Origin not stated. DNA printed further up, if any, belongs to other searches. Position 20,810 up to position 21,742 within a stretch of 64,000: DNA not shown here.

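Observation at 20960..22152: Island cargo pair 2: TM-tailed protein coupled (ATGA) to a second RNxxxH-motif protein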

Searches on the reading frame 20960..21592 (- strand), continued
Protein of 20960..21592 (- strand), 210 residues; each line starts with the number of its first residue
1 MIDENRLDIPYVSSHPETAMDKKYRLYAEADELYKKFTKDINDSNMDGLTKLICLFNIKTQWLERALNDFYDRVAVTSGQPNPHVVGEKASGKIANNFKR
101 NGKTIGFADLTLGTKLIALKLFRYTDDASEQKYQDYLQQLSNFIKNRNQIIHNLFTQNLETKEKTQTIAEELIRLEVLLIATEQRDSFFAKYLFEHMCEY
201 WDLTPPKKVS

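Call 41: search_protein_representatives(alignment_id=A1)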
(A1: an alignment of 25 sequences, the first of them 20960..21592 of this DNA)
Query: 25 sequences, 207 profile positions. Proteins with E-value up to 0.001 (for the whole library): 11; up to 1e-10: 10; up to 1e-30: 5. The best 11 are listed.
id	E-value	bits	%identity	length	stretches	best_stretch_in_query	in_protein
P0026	1.6e-104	364.4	-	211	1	1-206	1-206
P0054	4.5e-71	255.2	-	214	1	3-205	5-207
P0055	2.3e-60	220.3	-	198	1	4-199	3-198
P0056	2.4e-35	138.5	-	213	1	21-200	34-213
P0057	5.1e-32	127.6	-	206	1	12-201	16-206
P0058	9.4e-30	120.2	-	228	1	18-203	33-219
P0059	4.1e-28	114.9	-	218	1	6-201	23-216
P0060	8.0e-26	107.4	-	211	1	14-199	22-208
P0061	9.9e-18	81.0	-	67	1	142-205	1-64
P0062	1.1e-17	80.8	-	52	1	157-206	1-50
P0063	2.2e-04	37.3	-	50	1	2-30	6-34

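Call 44: search_protein_families(library=pfam, alignment_id=A3, max_evalue=1)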
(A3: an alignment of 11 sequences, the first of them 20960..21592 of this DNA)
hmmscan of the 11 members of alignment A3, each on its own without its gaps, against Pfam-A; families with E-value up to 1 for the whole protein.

A. member 1, window:20960-21592:- (210 aa): 5 families
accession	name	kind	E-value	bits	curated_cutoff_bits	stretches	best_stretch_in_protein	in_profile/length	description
PF12130.13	bMERB_dom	-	0.01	16.4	24.6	1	127-165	93-131/134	Bivalent Mical/EHBP Rab binding domain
PF10896.13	DUF2714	-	0.019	15.5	23.9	1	115-163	16-64/143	Protein of unknown function (DUF2714)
PF17079.10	SOTI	-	0.11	13.4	27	1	178-198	64-84/101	Male-specific protein scotti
PF22822.1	MrpR_N_CB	-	0.12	13.5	27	1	11-61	10-60/79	MrpR, N-terminal core-binding domain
PF18735.6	HEPN_RiboL-PSP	-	0.2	12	28.4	0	120-161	143-163/191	RiboL-PSP-HEPN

B. families by the number of members that match (of 11 scanned): 18 families
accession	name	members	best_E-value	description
PF18735.6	HEPN_RiboL-PSP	9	0.00016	RiboL-PSP-HEPN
PF12130.13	bMERB_dom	4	0.0028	Bivalent Mical/EHBP Rab binding domain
PF10896.13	DUF2714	2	0.019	Protein of unknown function (DUF2714)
PF23654.1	ARM_LIN_2nd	1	0.0061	E3 ubiquitin-protein ligase LIN-like, ARM repeat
PF07804.18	HipA_C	1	0.03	HipA-like C-terminal domain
PF07700.20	HNOB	1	0.04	Haem-NO-binding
PF17024.10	DMAP1_like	1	0.051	Putative DMAP1-like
PF20978.2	Gta3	1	0.054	Glutamyl-tRNA amidotransferase complex subunit Gta3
PF15934.10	Yuri_gagarin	1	0.062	Yuri gagarin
PF12012.13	DUF3504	1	0.075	Domain of unknown function (DUF3504)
PF18488.6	WYL_3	1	0.097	WYL domain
PF15746.10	TMEM215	1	0.098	TMEM215 family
PF15219.11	TEX12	1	0.1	Testis-expressed 12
PF17079.10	SOTI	1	0.11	Male-specific protein scotti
PF22822.1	MrpR_N_CB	1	0.12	MrpR, N-terminal core-binding domain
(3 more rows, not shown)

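Call 45: search_protein_families(library=padloc, alignment_id=A3, max_evalue=1)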
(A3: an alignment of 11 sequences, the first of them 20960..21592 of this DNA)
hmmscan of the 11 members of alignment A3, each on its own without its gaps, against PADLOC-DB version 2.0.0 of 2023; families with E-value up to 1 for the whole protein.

A. member 1, window:20960-21592:- (210 aa): 1 family
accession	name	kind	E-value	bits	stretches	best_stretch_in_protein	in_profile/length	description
PDLC01031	Csx1/Csm6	-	0.0015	16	1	72-175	273-337/357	CARF+HEPN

B. families by the number of members that match (of 11 scanned): 8 families
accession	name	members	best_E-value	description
PDLC01687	Csx1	5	0.00048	Csx1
PDLC01509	Csx1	2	0.0015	CAS-III; associated_signaling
PDLC04340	PDC-M03A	1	0.00017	-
PDLC01806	CARF1--CARF_HEPN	1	0.00071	-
PDLC01805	CARF1--CARF_HEPN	1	0.0014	-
PDLC01031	Csx1/Csm6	1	0.0015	CARF+HEPN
PDLC01688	DUF3644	1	0.0065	DUF3644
PDLC03161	Specificity_I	1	0.024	Type I specificity subunit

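Call 47: find_homologous_proteins(query=A3, max_evalue=0.01)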
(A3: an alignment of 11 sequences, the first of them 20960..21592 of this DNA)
Query A3 (11 sequences) (210 aa, profile of the alignment): 29 proteins with E <= 0.01 among 2082 candidates.
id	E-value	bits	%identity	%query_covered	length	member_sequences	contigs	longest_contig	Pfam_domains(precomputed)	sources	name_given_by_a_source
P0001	3.4e-88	313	100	100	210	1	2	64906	-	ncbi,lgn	ncbi:MAG: hypothetical protein WA087_00940 [Candidatus Saccharimonadales bacterium]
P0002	4.3e-87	309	96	100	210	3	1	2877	-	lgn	-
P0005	6.1e-87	309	83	99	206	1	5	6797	-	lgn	-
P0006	1.5e-86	307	81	100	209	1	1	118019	-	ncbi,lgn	-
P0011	1.8e-85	304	76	100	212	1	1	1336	-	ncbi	-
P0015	2.0e-85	304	74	100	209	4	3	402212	-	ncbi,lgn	-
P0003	2.2e-85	304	91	100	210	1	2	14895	-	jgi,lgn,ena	-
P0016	4.0e-84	299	75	96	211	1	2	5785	-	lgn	-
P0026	1.1e-83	298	62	98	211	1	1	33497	-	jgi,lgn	jgi:ribosomal protein S18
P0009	1.9e-83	297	81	96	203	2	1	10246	-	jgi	jgi:hypothetical protein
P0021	2.2e-83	297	68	98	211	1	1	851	-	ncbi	-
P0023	2.2e-83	297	67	96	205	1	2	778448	-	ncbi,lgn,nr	ncbi:hypothetical protein I8H84_02680 [Candidatus Saccharibacteria bacterium]|nr:hypothetical protei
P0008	2.9e-83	297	76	99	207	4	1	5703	-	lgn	-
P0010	3.6e-83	296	78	98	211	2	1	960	-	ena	-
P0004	5.1e-83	296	93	94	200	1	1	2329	-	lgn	-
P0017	1.0e-81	292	73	97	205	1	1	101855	-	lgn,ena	-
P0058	1.2e-79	285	30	93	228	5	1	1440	-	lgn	-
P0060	1.4e-74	268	28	88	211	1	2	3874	-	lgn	-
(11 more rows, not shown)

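Call 49: find_related_loci(query=A3, collection=genome_contigs, flank=10000)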
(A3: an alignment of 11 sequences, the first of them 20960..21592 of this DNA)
Query A3 (210 aa) in genome_contigs; peptide patterns used: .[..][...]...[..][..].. (x = any residue, [..] = any of these).
43 stretches matched a pattern; 2 encode a relative of the query (tblastn E <= 1e-3); 2 distinct loci.
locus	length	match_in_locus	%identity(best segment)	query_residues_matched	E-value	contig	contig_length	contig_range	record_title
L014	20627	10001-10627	81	1-210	8e-117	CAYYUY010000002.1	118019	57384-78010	MAG TPA_asm: uncultured Candidatus Saccharibacteria bacterium isolate SRP193066_co1_2 genome assembly, contig: NODE_204_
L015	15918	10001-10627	74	1-210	7e-106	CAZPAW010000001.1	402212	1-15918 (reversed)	MAG TPA_asm: uncultured Candidatus Saccharibacteria bacterium isolate SRP300315_co1_57 genome assembly, contig: NODE_2_l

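Call 50: find_related_loci(query=A3, collection=viral_contigs, flank=10000)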
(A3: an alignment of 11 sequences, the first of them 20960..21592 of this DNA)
Query A3 (210 aa) in viral_contigs; peptide patterns used: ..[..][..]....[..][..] (x = any residue, [..] = any of these).
41 stretches matched a pattern, but none encodes a relative of the query by tblastn (E <= 1e-3).

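Call 52: find_related_loci(query=A3, collection=metagenome_contigs, flank=10000)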
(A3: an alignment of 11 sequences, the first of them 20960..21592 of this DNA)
Query A3 (210 aa) in metagenome_contigs; peptide patterns used: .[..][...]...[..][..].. (x = any residue, [..] = any of these).
47 stretches matched a pattern; 3 encode a relative of the query (tblastn E <= 1e-3); 3 distinct loci.
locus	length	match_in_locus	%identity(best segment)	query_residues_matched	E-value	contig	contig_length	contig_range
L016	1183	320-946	74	2-210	2e-115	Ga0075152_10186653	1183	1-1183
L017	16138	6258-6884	71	1-210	5e-101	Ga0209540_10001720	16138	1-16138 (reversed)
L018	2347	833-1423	64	8-204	4e-88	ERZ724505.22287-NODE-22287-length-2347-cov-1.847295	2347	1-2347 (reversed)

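Call 56: search_protein_families(library=pfam, proteins=[L017:366-2867:+, L017:2965-4254:+, L017:4685-5560:-, L017:5653-6006:+, L017:7122-7742:-, L017:7791-8090:-, L017:8299-9870:+, L017:10019-10531:+, L010:9174-10004:+, L010:8247-9143:+], max_evalue=0.01)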
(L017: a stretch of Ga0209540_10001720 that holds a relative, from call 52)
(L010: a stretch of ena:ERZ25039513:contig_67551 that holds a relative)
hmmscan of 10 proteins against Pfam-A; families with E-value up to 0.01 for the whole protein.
L017:366-2867:+ (833 aa): 7 families
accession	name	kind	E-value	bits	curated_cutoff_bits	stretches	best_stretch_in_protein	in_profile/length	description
PF00122.25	E1-E2_ATPase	-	4.2e-45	153.9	28.1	1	103-290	2-181/181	E1-E2 ATPase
PF00689.26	Cation_ATPase_C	-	6.4e-28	98.1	27.3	1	657-820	1-167/175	Cation transporting ATPase, C-terminus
PF00702.32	Hydrolase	-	2e-19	71.2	26.4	1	308-587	3-191/191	haloacid dehalogenase-like hydrolase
PF00690.31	Cation_ATPase_N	-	1.1e-10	41.5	20.4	1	6-61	12-67/69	Cation transporter/ATPase, N-terminus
PF12710.13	HAD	-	0.00033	21.6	27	1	484-584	89-189/189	haloacid dehalogenase-like hydrolase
PF13246.12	Cation_ATPase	-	0.00053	20.4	21.7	1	359-425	22-89/91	Cation transport ATPase (P-type)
PF08282.18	Hydrolase_3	-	0.0085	16.3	20.9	0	561-607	197-243/255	haloacid dehalogenase-like hydrolase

L017:2965-4254:+ (429 aa): 0 families

L017:4685-5560:- (291 aa): 1 family
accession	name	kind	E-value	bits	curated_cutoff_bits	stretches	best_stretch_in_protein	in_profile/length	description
PF04072.20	LCM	-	8.9e-08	32.7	22.3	1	59-180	58-184/187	Leucine carboxyl methyltransferase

L017:5653-6006:+ (117 aa): 0 families

L017:7122-7742:- (206 aa): 0 families

L017:7791-8090:- (99 aa): 0 families

L017:8299-9870:+ (523 aa): 1 family
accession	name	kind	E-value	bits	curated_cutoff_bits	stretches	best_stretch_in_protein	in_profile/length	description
PF13231.12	PMT_2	-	1.3e-15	58.4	26.1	1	70-196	2-128/160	Dolichyl-phosphate-mannose-protein mannosyltransferase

L017:10019-10531:+ (170 aa): 0 families

L010:9174-10004:+ (276 aa): 2 families
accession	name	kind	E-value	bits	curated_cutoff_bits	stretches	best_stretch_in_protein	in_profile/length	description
PF20247.3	DUF6602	-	1.4e-24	86.4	27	1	26-130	3-104/104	Domain of unknown function (DUF6602)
PF08378.17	NERD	-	0.0042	18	22.1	0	37-82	2-47/111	Nuclease-related domain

L010:8247-9143:+ (298 aa): 0 families

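Call 59: search_solved_structures(query=A3, max_evalue=10, show_alignments=3)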
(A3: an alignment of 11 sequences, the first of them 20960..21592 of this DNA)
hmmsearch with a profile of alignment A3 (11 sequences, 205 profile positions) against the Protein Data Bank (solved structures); distinct sequences matched with E-value up to 10: 1.
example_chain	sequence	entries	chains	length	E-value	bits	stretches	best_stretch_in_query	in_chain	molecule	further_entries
4f9z_D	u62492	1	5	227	0.7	12.8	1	16-64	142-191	Endoplasmic reticulum resident protein 27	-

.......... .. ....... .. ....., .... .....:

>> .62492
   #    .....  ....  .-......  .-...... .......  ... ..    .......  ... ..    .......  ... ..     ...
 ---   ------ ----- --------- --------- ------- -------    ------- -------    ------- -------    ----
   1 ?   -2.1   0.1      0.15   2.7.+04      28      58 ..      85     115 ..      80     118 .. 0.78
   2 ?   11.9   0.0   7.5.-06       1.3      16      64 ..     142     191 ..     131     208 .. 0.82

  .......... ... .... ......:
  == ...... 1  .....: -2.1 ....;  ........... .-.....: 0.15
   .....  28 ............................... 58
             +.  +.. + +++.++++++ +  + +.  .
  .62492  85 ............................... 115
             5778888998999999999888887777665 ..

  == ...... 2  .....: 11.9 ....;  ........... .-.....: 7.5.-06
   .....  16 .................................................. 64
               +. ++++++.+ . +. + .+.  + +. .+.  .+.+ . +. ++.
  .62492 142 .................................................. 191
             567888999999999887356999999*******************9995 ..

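Call 72: search_protein_families(library=pfam, proteins=[L001:10782-11003:+, L001:11005-11541:+, L008:10871-11854:+, L008:12008-12742:-, L004:10837-11394:+, L001:8456-9364:-], max_evalue=0.05)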
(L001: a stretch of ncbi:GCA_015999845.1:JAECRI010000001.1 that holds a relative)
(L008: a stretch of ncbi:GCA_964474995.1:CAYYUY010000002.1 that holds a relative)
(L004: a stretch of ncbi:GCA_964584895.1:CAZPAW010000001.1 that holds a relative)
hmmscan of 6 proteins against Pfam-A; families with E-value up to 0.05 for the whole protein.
L001:10782-11003:+ (73 aa): 1 family
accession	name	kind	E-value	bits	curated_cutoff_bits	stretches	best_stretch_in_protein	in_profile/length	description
PF09144.16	YpM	-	0.027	15.1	25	1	3-36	62-95/117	Yersinia pseudo-tuberculosis mitogen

L001:11005-11541:+ (178 aa): 3 families
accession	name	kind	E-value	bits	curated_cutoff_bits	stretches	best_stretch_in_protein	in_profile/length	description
PF04471.18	Mrr_cat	-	1.4e-25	90.1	21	1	66-172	1-112/115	Restriction endonuclease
PF22722.2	NA-iREase1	-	5e-08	33.3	27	1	93-164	24-97/106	NACHT-associated inactive Restriction Endonuclease 1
PF13156.12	Mrr_cat_2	-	0.00011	22.6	22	1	93-163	25-100/127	Restriction endonuclease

L008:10871-11854:+ (327 aa): 4 families
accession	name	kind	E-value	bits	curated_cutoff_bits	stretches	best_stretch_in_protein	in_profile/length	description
PF01844.29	HNH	-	2.4e-12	47.2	21.4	1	269-316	1-46/47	HNH endonuclease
PF14279.12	HNH_5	-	1.6e-10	41.2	27.5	1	269-321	1-50/56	HNH endonuclease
PF02945.21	Endonuclease_7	-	0.003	17.9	23.6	1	253-316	10-65/82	Recombination endonuclease VII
PF14735.11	HAUS4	-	0.0044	17.1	25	1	112-172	165-225/235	HAUS augmin-like complex subunit 4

L008:12008-12742:- (244 aa): 0 families

L004:10837-11394:+ (185 aa): 2 families
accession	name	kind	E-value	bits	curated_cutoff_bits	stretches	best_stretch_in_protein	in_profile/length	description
PF06810.17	Phage_scaffold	-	0.022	15.2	35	1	6-66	91-150/170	Phage capsid assembly scaffolding protein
PF11932.13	DUF3450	-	0.049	13.4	32.6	0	15-98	23-106/241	Protein of unknown function (DUF3450)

L001:8456-9364:- (302 aa): 0 families

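Call 81: search_dna_similar(query=window:20960-21592:-, collection=phages, mode=protein, max_evalue=0.01)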
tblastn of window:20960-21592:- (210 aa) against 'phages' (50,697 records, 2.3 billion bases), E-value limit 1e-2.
No match.

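Call 83: search_dna_similar(query=window:20960-21592:-, collection=plasmids, mode=protein, max_evalue=0.01)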
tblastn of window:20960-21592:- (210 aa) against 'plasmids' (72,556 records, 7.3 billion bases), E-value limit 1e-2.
No match.

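Call 86: find_encoding_contigs(protein=P0060, flank=5000, max_places=3)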
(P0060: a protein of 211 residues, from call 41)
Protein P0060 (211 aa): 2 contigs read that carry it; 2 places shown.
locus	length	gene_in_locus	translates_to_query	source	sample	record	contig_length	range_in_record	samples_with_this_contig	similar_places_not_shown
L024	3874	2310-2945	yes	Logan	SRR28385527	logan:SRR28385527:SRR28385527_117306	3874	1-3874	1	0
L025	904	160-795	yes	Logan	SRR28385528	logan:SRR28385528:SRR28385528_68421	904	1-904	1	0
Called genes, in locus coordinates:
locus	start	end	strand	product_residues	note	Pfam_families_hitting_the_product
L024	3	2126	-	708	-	?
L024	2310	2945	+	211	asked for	-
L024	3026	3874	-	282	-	?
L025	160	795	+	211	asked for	-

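Call 87: find_encoding_contigs(protein=P0058, flank=5000, max_places=3)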
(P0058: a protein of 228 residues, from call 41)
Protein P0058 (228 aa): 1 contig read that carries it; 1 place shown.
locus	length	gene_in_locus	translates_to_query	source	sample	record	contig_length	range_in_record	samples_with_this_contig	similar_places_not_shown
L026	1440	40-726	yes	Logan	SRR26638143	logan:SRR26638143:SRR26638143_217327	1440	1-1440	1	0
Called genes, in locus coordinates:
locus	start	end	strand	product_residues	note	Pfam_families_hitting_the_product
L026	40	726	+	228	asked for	-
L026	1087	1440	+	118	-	?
